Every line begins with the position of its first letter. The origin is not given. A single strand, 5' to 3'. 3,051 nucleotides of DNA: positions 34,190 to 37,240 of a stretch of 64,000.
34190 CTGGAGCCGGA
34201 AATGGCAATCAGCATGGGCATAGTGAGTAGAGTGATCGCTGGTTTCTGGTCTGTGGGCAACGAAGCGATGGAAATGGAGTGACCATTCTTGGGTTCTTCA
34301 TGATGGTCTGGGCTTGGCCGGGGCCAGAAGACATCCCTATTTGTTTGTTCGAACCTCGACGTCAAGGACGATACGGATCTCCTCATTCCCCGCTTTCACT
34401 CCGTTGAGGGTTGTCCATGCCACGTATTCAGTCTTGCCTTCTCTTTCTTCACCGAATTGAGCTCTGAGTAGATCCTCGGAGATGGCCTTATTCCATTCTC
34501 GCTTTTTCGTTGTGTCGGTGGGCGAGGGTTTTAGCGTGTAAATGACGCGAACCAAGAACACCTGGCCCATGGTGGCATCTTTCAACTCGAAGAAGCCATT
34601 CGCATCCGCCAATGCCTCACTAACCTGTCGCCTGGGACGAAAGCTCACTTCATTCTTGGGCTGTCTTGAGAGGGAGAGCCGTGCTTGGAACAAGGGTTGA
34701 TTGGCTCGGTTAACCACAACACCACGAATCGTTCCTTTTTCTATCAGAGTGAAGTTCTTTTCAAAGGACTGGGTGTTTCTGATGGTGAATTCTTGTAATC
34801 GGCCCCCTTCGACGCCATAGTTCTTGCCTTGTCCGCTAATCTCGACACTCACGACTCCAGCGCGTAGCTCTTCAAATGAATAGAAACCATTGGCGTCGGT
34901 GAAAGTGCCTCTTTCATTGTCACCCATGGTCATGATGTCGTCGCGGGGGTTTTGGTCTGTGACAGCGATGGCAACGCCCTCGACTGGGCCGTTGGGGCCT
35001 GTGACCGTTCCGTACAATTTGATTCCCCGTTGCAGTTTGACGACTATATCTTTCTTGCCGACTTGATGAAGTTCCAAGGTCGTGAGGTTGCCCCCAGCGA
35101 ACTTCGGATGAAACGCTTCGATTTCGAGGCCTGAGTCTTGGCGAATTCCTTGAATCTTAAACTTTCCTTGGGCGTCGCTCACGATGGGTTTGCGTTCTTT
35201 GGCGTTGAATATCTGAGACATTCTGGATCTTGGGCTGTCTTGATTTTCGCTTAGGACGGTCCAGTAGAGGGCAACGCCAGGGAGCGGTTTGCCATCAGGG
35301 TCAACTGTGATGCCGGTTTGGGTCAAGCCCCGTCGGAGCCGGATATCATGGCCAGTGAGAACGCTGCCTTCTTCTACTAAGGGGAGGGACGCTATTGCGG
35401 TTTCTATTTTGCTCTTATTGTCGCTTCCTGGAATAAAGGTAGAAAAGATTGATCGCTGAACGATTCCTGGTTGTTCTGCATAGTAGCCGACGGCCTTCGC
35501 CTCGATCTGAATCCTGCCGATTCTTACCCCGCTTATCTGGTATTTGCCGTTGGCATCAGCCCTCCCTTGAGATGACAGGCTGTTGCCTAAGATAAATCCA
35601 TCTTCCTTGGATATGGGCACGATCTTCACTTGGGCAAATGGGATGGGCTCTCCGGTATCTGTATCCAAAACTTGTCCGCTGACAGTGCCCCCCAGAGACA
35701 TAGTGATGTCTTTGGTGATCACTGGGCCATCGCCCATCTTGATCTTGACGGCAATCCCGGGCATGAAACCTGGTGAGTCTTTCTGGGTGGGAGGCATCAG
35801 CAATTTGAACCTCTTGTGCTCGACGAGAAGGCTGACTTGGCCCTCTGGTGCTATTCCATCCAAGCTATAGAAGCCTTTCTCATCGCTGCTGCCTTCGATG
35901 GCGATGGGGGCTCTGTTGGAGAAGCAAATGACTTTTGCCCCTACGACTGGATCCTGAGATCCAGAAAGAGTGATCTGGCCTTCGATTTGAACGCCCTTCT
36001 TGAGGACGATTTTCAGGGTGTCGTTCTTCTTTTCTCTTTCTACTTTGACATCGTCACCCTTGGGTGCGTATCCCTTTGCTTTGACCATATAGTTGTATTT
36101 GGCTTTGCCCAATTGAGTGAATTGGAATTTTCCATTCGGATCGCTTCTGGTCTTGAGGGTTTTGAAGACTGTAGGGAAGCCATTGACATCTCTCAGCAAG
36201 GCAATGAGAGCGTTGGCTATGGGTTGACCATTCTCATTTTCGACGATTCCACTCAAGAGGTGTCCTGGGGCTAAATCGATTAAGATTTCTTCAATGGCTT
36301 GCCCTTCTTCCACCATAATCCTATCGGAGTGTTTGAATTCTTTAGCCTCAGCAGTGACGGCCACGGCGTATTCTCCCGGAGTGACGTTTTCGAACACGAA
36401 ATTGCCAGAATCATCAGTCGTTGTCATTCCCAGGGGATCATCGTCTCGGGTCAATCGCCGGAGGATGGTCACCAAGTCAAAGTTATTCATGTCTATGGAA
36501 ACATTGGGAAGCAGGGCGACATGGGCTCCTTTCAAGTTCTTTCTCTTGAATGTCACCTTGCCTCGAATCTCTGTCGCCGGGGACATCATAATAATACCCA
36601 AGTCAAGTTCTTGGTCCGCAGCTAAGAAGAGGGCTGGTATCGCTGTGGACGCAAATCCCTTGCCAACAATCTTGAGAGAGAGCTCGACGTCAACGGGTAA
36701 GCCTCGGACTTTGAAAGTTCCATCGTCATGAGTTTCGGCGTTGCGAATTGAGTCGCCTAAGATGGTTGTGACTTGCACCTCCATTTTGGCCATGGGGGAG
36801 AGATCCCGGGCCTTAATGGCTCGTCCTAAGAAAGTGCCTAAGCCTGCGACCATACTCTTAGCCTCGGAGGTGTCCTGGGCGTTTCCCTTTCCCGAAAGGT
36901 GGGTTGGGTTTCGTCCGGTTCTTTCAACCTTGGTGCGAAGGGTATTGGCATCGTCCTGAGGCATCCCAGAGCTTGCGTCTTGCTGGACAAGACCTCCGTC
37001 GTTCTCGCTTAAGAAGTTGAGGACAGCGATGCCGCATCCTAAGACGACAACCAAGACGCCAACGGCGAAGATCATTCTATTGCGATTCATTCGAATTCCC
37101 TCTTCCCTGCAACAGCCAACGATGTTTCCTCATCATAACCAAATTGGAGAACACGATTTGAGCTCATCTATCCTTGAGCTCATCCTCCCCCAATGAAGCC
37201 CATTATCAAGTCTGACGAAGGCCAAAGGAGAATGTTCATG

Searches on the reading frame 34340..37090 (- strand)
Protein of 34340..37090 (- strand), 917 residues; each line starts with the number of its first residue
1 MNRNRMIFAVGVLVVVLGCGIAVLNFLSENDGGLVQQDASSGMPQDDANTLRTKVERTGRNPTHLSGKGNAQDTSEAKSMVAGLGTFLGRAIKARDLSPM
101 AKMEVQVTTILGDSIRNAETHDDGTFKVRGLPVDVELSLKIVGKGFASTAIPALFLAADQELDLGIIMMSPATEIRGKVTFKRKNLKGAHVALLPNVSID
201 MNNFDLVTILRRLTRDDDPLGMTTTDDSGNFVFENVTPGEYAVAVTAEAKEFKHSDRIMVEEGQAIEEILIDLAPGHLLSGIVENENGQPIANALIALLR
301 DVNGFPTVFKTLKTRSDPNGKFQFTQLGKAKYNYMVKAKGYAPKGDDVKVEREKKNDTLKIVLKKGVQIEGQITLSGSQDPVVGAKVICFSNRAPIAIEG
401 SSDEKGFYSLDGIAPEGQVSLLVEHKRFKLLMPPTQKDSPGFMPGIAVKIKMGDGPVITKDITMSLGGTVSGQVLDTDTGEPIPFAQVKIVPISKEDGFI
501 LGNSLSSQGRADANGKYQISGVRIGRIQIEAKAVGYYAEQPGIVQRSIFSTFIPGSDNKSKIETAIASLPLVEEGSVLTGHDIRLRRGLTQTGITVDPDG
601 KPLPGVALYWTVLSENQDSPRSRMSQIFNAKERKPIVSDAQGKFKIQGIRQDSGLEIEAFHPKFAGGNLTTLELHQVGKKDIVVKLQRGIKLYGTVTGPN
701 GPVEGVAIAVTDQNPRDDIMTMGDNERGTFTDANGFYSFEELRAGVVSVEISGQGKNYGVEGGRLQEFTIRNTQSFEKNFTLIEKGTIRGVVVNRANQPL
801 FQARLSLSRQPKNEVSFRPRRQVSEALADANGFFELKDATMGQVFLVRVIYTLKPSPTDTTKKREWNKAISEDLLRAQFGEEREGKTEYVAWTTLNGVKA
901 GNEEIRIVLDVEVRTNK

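Call 23: search_protein_families(library=pfam, proteins=[window:34340-37090:-])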
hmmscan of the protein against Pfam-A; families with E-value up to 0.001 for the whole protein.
window:34340-37090:- (917 aa): 12 families
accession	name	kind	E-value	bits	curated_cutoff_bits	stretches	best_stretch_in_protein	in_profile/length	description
PF13620.12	CarboxypepD_reg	-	1.9e-68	227.3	32.3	6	279-363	2-81/82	Carboxypeptidase regulatory-like domain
PF13715.12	CarbopepD_reg_2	-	5.4e-28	97.3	32.2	2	470-539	1-58/88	CarboxypepD_reg-like domain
PF17210.9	SdrD_B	-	3.6e-15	56.6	29.7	1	214-251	33-69/112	SdrD B-like domain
PF17802.7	SpaA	-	5.2e-15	55.8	23.1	0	208-257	25-70/91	Prealbumin-like fold domain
PF20598.4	DUF6795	-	1.8e-07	31.9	27.4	0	286-327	7-46/103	Domain of unknown function (DUF6795)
PF10670.15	DUF4198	-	2.7e-07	31.4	34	0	174-248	148-208/209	Domain of unknown function (DUF4198)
PF00775.27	Dioxygenase_C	-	3.4e-07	30.3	27.3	0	589-650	30-92/182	Dioxygenase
PF14686.12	fn3_3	-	1.8e-06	28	24.4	0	223-266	29-73/75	Polysaccharide lyase family 4, domain II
PF23193.1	NOMO_3rd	-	5.1e-06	27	27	0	175-248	3-87/120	NOMO third transthyretin-like domain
PF02369.22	Big_1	-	0.00018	22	34.9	0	280-339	22-79/93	Bacterial Ig-like domain (group 1)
PF09430.16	EMC7_beta-sandw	-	0.00021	21.9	26.6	0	223-261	23-60/122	ER membrane protein complex subunit 7, beta-sandwich domain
PF15976.11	CooC_C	-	0.00059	20.3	29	0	281-297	21-37/93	CS1-pili formation C-terminal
